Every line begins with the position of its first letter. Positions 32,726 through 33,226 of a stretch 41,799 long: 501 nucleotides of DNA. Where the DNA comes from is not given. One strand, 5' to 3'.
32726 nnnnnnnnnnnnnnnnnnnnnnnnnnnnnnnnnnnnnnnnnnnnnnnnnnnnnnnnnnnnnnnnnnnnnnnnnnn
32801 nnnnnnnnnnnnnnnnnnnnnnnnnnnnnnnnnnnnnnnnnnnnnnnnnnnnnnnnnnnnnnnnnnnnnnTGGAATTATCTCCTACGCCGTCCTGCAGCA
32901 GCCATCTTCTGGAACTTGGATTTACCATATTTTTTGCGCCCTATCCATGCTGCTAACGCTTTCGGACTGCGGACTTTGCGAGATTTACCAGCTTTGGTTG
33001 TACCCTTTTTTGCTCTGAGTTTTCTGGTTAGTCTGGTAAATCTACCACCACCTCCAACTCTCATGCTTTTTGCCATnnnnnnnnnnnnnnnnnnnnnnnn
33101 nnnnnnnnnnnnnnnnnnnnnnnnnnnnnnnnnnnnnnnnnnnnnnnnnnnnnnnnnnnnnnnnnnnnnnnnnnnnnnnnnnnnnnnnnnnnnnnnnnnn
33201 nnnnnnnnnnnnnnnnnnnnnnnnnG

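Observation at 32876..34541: Spermidine-synthase-like transferase plus two protamine-like mini-proteins immediately upstream of the large terminase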

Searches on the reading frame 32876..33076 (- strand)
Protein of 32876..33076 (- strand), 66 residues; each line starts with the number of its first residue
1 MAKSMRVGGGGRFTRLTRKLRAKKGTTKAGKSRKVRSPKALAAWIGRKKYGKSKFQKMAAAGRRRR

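Call 3: search_protein_families(library=pfam, proteins=[window:32876-33076:-], max_evalue=1)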
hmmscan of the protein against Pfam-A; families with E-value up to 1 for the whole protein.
window:32876-33076:- (66 aa): 0 families

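Call 4: search_protein_families(library=phrogs, proteins=[window:32876-33076:-], max_evalue=1)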
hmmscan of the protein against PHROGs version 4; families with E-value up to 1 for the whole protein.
window:32876-33076:- (66 aa): 1 family
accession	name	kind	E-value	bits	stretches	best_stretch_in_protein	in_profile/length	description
phrog_12838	-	DNA, RNA and nucleotide metabolism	0.36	11.9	0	5-33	48-76/116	replication initiation protein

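Call 28: search_protein_families(library=pfam, proteins=[window:32879-33076:-], max_evalue=10)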
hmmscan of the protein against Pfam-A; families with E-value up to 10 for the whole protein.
seq(66 aa): 0 families

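Call 39: find_homologous_proteins(query=window:32876-33076:-, max_evalue=0.1)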
Query window:32876-33076:- (66 aa): 227 proteins with E <= 0.1 among 229 candidates; the best 120 are listed.
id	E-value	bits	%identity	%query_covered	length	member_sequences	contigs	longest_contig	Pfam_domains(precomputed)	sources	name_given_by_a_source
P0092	1.4e-30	121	100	100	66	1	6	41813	-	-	-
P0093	2.3e-24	102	83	100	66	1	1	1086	-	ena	-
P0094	2.9e-21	92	80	97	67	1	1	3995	-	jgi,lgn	-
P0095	7.8e-20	88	76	100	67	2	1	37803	-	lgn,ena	-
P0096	9.9e-17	78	73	91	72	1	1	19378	-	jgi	-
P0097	6.7e-16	75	65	77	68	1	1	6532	-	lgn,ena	-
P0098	8.1e-15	72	73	89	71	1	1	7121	-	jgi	-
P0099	3.7e-14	70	62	64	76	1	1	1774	-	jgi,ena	-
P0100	4.6e-13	66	69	82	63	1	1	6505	-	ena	-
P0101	1.4e-12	65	63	94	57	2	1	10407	-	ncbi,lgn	-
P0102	1.9e-12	64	67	79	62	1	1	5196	-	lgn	-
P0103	9.0e-12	62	58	97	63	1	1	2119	-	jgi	jgi:hypothetical protein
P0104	1.3e-11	62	65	98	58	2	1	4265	-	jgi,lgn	-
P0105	1.4e-11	62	59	95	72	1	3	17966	-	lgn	-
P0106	2.1e-11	61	62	98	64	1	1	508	-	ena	-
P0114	5.3e-10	57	62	98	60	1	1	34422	-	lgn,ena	-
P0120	1.0e-9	56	60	71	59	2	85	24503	-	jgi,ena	-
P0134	6.6e-9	53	57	98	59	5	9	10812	-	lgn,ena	-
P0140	1.0e-8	53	58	100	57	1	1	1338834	-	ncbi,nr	ncbi:MAG: hypothetical protein KatS3mg023_0473 [Armatimonadota bacterium]|nr:MAG: hypothetical prote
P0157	5.7e-8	50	59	95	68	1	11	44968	-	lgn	-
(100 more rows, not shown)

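Call 41: find_encoding_contigs(protein=P0095, flank=6000, max_places=2)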
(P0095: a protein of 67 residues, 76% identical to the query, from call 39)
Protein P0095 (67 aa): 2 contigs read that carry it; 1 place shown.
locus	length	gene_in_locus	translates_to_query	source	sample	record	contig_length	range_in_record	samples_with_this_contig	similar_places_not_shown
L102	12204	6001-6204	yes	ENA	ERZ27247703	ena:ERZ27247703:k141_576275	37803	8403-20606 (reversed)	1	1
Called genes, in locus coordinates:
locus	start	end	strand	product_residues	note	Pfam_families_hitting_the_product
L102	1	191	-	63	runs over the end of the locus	-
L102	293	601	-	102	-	-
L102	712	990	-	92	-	-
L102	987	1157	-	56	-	-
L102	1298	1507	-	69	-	-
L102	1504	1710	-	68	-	-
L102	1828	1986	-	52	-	-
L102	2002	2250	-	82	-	-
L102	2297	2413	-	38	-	-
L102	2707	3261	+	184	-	-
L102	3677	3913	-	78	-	-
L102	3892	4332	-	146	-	-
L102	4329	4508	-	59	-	-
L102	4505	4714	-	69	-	-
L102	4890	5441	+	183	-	-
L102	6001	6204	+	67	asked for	-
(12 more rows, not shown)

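Call 42: find_encoding_contigs(protein=P0140, flank=8000, max_places=2)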
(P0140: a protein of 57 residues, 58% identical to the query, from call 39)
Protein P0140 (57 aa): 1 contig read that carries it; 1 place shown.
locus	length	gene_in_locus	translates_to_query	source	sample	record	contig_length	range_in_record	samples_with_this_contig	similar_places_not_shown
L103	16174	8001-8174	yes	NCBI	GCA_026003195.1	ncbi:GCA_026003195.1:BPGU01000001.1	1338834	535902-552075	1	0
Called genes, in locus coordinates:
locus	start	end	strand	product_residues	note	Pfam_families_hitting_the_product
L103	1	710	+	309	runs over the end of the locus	PF02899:Phage_int_SAM_1, PF13495:Phage_int_SAM_4, PF00589:Phage_integrase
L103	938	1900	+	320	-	PF08281:Sigma70_r4_2, PF13518:HTH_28 (weak)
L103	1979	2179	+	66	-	-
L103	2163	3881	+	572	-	PF09250:Prim-Pol, PF13401:AAA_22 (faint), PF13481:AAA_25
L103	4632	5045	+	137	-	-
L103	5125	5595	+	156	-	-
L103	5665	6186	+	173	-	-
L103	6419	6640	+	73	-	-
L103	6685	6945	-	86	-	-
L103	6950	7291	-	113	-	PF04542:Sigma70_r2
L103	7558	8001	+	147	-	-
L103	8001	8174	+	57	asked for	-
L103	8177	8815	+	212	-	-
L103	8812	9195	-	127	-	-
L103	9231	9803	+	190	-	-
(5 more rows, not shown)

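Call 43: search_dna_similar(query=window:32879-33076:-, collection=phages, mode=protein, max_evalue=1, max_rows=30)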
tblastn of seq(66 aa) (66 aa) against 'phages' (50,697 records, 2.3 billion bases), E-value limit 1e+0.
No match.

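Call 44: search_protein_families(library=ncbifam, proteins=[window:32876-33076:-, P0134, P0140], max_evalue=1)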
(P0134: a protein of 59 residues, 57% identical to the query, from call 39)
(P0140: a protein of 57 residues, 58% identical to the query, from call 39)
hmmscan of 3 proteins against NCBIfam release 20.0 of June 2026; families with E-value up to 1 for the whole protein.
window:32876-33076:- (66 aa): 0 families

P0134 (59 aa): 0 families

P0140 (57 aa): 0 families
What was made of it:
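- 32876..33076 (-): 66-aa Lys/Arg-rich mini-protein, a member of a large unnamed phage family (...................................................). The window copy carries a lineage-specific basic insert. No Pfam, PHROG or NCBIfam family (calls 3, 4, 28, 44).
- On Small terminase subunit (for the 66-aa protein): No Pfam, PHROG or NCBIfam match (calls 3, 4, 28, 44).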

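Call 63: find_encoding_contigs(protein=P0114, flank=5000, max_places=1)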
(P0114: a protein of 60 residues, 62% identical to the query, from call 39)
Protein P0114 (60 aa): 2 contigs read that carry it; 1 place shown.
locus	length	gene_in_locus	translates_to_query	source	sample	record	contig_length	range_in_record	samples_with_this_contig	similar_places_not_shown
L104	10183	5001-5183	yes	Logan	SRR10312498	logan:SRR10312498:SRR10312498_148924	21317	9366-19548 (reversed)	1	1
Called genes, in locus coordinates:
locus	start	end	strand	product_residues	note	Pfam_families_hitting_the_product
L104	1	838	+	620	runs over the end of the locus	PF16510:P22_portal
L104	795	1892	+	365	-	-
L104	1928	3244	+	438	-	PF17236:SU10_MCP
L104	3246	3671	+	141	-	-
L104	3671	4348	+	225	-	-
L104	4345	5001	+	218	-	-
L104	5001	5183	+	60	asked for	-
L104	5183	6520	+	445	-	-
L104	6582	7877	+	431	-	-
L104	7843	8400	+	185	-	PF01832:Glucosaminidase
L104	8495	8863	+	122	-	-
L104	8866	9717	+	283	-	-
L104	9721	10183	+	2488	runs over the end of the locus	PF23802:DUF7178, PF04002:RadC (weak)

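Call 64: find_encoding_contigs(protein=P0157, flank=5000, max_places=1)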
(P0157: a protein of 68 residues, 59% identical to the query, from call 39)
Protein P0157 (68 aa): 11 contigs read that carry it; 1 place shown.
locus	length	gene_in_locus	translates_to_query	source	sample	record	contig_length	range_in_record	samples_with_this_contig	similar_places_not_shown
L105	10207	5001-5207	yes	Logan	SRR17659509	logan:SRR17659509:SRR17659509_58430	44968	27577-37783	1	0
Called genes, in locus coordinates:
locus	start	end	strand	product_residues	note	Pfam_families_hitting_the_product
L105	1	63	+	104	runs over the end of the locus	-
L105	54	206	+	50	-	-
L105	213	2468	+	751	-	-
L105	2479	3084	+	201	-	PF01844:HNH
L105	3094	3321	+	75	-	-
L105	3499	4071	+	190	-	-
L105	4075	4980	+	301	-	PF22768:SPP1_Dit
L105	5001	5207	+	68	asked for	-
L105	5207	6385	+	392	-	-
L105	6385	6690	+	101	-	-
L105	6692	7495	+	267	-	-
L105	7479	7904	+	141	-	-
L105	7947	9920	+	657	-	PF13385:Laminin_G_3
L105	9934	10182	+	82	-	-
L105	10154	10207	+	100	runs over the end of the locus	-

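Call 65: find_encoding_contigs(protein=P0120, flank=5000, max_places=2)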
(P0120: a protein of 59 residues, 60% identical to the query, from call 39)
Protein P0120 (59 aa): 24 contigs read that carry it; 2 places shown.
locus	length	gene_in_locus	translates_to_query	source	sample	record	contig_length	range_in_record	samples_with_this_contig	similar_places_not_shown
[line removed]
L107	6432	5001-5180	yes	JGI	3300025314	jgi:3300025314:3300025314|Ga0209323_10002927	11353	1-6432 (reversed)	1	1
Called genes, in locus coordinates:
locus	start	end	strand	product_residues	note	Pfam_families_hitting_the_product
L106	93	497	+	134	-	-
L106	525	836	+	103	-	-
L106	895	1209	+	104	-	-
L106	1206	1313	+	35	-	-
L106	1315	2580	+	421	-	-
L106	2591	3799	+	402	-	-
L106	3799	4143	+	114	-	-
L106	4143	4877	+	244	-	PF13385:Laminin_G_3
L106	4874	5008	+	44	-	-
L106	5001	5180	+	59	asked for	-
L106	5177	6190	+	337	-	-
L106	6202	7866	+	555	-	?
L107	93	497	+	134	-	-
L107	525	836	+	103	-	-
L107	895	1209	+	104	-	-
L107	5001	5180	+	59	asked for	-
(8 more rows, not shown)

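Call 66: find_encoding_contigs(protein=P0096, flank=5000, max_places=1)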
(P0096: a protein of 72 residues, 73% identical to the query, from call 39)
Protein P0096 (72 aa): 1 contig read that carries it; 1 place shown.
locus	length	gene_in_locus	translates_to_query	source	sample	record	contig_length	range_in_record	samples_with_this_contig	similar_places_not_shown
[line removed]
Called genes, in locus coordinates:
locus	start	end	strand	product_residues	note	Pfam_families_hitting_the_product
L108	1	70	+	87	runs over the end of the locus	-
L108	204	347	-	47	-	-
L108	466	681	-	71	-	-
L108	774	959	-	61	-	-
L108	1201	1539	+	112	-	-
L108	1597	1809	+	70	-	-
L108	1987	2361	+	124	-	-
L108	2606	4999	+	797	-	PF00270:DEAD (weak), PF03237:Terminase_6N, PF05127:NAT10_TcmA_helicase, PF14890:Intein_splicing (faint), PF17289:Terminase_6C, PF13403:Hint_2 (weak), PF14528:LAGLIDADG_3 (weak)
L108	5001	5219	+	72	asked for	-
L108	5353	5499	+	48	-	-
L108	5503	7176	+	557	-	-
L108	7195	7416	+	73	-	-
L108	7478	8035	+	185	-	-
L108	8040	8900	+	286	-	-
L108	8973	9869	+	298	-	PF13524:Glyco_trans_1_2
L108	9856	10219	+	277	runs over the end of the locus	-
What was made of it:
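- On Small terminase subunit (for the 66-aa protein): Family members are mostly 50-75 aa. The position is variable (calls 41, 42, 63-66).
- Other family members sit between terL and a portal-sized protein (L108), after a P22-type portal and an SU10-type major capsid protein (L104), or after a distal tail protein (L105) (calls 63-66). The family also occurs after terL, after capsid genes and after tail genes (calls 63-66).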

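Call 73: find_encoding_contigs(protein=P0092, flank=2500, max_places=10)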
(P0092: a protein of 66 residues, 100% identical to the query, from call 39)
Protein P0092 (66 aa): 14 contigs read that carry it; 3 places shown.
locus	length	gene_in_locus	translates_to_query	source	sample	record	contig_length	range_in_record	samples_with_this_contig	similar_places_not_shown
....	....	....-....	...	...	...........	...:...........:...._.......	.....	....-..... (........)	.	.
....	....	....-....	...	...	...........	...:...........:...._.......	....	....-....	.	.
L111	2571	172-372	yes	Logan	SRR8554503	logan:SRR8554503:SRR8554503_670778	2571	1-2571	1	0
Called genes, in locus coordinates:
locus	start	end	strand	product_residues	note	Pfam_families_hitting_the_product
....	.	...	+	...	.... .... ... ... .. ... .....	-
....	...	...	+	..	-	-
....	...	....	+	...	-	-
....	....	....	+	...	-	-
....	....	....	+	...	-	-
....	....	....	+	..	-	-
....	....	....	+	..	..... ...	-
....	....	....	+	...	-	-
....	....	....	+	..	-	-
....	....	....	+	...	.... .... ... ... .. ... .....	-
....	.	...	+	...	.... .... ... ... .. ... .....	-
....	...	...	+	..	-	-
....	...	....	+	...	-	-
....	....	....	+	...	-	-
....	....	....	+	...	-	-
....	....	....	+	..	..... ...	-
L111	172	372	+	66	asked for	-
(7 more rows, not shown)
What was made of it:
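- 33076..33225 (-): 49-aa Gly/Arg/Lys-rich mini-protein, a member of an unnamed conserved phage family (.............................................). Gene callers called this ORF in the source assemblies (call 73).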

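Call 89: find_related_loci(query=A2, collection=viral_contigs, flank=5000)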
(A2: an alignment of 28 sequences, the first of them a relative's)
Query A2 (66 aa) in viral_contigs; peptide patterns used: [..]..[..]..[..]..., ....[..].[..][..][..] (x = any residue, [..] = any of these).
599 stretches matched a pattern (row limit reached: there are more); 443 encode a relative of the query (tblastn E <= 1e-3); the best 80 are kept; 80 distinct loci.
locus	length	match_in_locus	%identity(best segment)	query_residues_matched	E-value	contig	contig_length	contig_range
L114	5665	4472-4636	60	1-65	1e-17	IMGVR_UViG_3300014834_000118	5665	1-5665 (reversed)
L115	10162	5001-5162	63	3-66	2e-17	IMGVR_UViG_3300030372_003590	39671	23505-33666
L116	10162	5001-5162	63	3-66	2e-17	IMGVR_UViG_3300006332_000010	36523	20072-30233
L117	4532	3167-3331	60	1-65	1e-17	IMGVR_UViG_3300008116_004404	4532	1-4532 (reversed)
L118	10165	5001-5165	58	1-65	6e-17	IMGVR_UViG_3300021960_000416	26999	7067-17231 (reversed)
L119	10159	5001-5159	63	3-65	2e-16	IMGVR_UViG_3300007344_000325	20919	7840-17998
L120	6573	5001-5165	58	1-65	3e-16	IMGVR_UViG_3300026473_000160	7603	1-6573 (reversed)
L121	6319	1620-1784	58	1-65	3e-16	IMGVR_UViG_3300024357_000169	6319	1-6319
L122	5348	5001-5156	57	3-65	4e-16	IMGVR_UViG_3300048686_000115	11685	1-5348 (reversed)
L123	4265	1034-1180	63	2-60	5e-16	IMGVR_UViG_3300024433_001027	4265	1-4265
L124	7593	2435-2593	62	3-65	5e-16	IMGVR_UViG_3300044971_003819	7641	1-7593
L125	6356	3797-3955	54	1-63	7e-16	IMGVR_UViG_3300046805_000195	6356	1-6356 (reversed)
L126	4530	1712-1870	57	1-63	8e-16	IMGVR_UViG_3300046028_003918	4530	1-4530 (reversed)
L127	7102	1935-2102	52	1-66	1e-15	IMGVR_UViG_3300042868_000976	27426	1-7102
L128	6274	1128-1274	56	1-59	3e-15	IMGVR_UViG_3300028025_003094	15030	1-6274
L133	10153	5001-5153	56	5-65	2e-14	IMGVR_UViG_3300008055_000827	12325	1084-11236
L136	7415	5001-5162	56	1-63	3e-14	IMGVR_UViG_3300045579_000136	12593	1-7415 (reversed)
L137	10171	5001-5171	55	1-66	4e-14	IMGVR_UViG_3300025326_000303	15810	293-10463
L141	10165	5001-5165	56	1-66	5e-14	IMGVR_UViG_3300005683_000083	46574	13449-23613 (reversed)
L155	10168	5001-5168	52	1-65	2e-13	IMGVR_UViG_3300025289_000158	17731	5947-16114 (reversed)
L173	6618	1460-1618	51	3-65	6e-13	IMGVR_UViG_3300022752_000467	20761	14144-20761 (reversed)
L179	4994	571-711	54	4-60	8e-13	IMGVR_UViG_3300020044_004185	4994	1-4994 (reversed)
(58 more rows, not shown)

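Call 94: search_protein_families(library=phrogs, alignment_id=A5, max_evalue=0.00001)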
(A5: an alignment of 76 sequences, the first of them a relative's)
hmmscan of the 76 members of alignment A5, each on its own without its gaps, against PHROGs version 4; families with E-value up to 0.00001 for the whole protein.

A. member 1, L118:11-2059:+ (683 aa): 0 families

B. families by the number of members that match (of 76 scanned): 38 families (the first 25 are shown)
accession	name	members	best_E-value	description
phrog_2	-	23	2.2e-42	terminase large subunit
phrog_332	-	18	8e-130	head-tail adaptor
phrog_1216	-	12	5.3e-172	portal protein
phrog_7579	-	12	5.8e-20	terminase large subunit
phrog_2472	-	9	2.6e-60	-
phrog_10250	-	9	8.8e-12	terminase large subunit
phrog_675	-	7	4.4e-72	terminase large subunit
phrog_21528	-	6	3.3e-38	-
phrog_21643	-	6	1.3e-34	-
phrog_449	-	6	4.5e-27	head-tail adaptor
phrog_24361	-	5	3e-20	terminase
phrog_38407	-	4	1.5e-36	-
phrog_5989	-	3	1.3e-31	terminase large subunit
phrog_156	-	3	1.1e-30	portal protein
phrog_36964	-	3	6.3e-17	terminase large subunit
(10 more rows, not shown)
